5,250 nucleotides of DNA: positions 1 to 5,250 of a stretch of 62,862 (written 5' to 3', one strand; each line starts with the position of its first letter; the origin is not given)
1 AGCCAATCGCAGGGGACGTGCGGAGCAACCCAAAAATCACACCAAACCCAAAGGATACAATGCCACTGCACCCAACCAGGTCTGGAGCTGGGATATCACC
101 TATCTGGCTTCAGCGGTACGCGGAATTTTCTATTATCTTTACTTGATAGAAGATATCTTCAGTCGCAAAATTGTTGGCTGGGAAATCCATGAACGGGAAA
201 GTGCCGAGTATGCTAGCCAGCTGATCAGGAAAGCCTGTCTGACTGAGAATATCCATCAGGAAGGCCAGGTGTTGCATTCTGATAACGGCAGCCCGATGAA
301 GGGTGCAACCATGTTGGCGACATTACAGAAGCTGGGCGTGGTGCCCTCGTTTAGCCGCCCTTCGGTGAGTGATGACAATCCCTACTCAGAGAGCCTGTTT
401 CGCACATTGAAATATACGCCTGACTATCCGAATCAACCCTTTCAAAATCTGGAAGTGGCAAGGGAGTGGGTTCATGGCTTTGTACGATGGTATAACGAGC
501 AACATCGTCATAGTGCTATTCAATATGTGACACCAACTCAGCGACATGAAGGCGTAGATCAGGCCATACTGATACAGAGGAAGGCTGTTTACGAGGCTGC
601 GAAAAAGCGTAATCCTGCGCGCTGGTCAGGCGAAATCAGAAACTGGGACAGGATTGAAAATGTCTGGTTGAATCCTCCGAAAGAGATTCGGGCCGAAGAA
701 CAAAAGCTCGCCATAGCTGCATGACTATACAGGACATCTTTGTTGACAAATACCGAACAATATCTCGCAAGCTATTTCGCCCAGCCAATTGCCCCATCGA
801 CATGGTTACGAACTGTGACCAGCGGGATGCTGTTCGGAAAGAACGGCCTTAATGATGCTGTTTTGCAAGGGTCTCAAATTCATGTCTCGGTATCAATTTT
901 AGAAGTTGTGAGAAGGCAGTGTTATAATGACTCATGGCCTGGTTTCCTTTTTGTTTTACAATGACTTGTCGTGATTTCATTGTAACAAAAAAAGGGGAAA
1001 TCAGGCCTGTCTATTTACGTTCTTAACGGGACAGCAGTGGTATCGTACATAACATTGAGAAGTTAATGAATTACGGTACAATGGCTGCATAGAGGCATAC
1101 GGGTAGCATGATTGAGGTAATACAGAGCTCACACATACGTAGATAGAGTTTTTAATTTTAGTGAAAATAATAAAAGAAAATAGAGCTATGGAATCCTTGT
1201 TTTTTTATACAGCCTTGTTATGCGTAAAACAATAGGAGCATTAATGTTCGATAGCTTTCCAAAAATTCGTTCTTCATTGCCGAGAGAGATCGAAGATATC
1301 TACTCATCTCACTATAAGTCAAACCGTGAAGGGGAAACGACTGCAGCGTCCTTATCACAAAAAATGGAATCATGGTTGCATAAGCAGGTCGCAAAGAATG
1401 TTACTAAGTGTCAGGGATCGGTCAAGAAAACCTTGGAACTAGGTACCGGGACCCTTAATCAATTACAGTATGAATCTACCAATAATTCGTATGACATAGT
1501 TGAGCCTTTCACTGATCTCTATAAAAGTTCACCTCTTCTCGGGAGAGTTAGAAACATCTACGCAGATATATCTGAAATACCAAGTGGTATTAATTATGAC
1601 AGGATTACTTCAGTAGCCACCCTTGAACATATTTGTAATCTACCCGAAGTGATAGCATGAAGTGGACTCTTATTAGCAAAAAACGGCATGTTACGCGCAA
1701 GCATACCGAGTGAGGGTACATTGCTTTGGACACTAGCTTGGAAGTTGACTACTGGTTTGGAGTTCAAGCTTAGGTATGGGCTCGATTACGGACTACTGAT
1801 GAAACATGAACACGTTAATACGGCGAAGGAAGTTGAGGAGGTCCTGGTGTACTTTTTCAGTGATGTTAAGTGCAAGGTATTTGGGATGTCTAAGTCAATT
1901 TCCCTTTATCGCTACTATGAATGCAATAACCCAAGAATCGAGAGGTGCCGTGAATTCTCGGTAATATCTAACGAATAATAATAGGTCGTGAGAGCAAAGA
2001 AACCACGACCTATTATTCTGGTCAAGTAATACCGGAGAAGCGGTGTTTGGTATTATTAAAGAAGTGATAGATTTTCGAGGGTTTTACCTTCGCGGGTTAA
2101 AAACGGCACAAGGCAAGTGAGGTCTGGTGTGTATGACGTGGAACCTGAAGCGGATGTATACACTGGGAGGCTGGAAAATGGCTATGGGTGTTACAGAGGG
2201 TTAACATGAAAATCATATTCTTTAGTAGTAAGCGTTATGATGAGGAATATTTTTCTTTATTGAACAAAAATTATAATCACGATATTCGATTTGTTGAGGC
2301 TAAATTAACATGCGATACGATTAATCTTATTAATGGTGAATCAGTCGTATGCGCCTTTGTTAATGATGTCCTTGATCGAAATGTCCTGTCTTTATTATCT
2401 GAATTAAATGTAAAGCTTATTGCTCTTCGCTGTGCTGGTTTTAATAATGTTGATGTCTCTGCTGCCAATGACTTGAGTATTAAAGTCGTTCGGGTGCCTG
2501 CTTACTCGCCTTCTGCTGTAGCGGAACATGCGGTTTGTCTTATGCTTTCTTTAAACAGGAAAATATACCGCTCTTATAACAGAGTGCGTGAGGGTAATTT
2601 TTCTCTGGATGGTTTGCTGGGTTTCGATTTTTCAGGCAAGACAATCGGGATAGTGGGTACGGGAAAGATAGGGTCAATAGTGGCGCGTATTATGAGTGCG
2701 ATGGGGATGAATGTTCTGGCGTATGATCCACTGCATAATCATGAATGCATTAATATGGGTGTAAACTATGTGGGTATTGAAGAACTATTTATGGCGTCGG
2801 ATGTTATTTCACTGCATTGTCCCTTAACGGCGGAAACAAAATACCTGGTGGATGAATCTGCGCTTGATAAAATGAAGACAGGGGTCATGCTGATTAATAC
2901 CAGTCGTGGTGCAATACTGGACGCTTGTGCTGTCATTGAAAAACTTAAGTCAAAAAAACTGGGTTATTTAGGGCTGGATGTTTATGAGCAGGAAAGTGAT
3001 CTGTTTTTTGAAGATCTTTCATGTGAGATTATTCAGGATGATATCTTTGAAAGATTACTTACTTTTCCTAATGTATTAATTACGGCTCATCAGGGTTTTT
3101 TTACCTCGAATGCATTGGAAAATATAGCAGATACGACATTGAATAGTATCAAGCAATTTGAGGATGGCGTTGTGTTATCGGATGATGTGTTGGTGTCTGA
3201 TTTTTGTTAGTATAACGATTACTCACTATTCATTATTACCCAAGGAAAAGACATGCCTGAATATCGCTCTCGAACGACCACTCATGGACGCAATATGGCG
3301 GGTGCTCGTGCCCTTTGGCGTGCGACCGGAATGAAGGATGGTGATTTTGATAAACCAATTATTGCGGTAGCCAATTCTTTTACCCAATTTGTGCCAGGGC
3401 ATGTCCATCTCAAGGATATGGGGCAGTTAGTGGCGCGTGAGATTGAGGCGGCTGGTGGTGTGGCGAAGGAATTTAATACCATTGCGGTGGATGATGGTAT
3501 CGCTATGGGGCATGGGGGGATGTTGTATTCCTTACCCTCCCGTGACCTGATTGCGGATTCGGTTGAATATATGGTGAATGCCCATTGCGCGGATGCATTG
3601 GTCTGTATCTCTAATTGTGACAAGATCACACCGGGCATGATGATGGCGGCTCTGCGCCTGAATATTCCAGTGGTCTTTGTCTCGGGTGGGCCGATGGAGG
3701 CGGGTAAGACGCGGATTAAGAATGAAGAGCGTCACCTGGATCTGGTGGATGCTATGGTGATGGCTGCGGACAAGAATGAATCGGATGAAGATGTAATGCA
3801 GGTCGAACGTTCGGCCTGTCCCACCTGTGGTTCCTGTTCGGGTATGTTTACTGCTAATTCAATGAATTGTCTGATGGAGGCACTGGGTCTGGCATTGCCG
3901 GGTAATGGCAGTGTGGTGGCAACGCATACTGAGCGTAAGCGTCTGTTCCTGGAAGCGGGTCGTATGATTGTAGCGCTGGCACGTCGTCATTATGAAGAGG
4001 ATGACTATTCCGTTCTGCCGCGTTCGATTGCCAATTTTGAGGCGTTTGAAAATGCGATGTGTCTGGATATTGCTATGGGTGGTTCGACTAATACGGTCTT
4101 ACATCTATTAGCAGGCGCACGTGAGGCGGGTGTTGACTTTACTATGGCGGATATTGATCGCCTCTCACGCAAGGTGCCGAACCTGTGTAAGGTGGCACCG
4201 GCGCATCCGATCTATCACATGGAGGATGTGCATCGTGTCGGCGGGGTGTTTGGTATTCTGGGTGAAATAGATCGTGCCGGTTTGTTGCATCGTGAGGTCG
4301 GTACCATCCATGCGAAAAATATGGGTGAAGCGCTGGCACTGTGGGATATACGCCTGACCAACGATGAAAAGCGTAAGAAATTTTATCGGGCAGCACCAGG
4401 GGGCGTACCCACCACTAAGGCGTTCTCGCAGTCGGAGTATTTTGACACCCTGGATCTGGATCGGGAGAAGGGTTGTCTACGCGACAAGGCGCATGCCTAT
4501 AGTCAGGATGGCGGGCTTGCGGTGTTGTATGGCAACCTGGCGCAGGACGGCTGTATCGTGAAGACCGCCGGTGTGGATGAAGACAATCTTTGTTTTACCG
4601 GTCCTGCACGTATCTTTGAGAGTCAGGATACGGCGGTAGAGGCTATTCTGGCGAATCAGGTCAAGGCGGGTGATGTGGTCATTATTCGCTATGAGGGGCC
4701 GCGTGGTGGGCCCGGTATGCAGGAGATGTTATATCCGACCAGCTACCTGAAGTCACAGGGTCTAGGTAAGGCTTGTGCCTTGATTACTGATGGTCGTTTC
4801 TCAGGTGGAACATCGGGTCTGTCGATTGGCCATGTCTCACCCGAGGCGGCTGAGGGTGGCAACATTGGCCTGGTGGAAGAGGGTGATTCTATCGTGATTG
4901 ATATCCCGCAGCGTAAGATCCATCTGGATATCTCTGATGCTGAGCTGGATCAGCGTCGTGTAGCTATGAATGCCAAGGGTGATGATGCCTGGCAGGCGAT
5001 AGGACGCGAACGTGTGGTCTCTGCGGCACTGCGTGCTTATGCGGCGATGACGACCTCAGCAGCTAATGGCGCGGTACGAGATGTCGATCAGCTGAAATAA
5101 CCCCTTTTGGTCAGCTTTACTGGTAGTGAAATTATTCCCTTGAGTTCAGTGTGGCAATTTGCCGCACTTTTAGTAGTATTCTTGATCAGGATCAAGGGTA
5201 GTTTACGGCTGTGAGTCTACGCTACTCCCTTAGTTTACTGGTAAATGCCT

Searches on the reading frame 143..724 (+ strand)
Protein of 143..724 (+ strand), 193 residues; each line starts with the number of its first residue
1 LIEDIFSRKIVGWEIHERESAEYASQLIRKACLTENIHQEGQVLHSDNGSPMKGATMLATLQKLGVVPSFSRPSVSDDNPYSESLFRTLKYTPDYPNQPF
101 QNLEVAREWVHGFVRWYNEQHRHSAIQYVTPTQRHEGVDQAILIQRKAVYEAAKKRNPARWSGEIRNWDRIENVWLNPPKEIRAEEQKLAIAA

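Call 56: search_protein_families(library=pfam, proteins=[window:143-724:+], max_evalue=0.0001)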
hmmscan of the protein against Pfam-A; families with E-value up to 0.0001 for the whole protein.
window:143-724:+ (193 aa): 3 families
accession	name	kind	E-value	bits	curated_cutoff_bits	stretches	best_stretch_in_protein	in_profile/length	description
PF13683.12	rve_3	-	9.4e-15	54.6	26.5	1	65-131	2-67/67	Integrase core domain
PF00665.32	rve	-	1.4e-10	41.8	32.6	1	4-73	31-99/102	Integrase core domain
PF13333.12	rve_2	-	1.4e-06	28.8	22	1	83-133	1-50/56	Integrase core domain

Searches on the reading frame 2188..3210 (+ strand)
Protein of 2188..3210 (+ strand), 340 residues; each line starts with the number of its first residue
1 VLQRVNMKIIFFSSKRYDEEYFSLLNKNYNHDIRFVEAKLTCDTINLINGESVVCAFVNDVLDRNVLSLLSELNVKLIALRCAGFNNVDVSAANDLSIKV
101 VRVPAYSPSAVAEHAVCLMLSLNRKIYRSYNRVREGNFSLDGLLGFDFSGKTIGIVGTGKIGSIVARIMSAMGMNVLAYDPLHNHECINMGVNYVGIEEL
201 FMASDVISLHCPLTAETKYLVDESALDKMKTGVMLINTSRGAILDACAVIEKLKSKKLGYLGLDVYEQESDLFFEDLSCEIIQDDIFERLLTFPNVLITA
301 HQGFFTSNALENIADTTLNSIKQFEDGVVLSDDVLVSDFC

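Call 37: search_protein_families(library=pfam, proteins=[window:2188-3210:+], max_evalue=0.00001)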
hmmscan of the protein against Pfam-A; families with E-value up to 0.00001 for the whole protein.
window:2188-3210:+ (340 aa): 3 families
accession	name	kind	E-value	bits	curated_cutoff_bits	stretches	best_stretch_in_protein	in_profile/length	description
PF02826.25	2-Hacid_dh_C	-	1.3e-52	178.2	25.1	1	117-303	2-178/178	D-isomer specific 2-hydroxyacid dehydrogenase, NAD binding domain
PF00389.36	2-Hacid_dh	-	2.6e-27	95.6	24.6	1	15-327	8-126/134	D-isomer specific 2-hydroxyacid dehydrogenase, catalytic domain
PF03446.21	NAD_binding_2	-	3.6e-06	27.5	21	1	152-263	1-117/161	NAD binding domain of 6-phosphogluconate dehydrogenase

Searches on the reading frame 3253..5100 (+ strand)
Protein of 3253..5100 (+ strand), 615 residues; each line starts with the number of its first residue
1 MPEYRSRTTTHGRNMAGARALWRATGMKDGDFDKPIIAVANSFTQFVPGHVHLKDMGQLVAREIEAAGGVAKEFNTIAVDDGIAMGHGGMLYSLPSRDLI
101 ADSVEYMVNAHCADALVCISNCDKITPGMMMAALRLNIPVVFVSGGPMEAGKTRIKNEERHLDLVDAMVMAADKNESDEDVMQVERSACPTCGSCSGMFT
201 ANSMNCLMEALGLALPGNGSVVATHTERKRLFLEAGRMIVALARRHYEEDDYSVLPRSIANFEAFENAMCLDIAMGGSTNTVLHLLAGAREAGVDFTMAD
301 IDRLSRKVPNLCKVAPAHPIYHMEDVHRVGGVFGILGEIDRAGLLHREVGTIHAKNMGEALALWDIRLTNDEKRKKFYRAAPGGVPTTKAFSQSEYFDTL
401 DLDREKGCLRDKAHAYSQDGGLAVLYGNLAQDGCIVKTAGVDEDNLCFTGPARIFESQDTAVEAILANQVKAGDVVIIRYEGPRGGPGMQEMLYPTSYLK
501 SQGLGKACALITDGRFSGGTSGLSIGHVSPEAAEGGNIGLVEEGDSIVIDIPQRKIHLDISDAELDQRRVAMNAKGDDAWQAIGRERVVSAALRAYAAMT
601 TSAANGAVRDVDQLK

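Call 37: search_protein_families(library=pfam, proteins=[window:3253-5100:+], max_evalue=0.00001)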
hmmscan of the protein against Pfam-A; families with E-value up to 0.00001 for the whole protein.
window:3253-5100:+ (615 aa): 2 families
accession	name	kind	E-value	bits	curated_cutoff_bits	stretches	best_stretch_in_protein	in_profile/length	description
PF00920.27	ILVD_EDD_N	-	1.3e-127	425.8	27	1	34-359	1-315/316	Dihydroxy-acid/6-phosphogluconate dehydratase N-terminal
PF24877.1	ILV_EDD_C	-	2.9e-74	249.1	27.7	1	408-607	2-191/191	Dihydroxy-acid/6-phosphogluconate dehydratase C-terminal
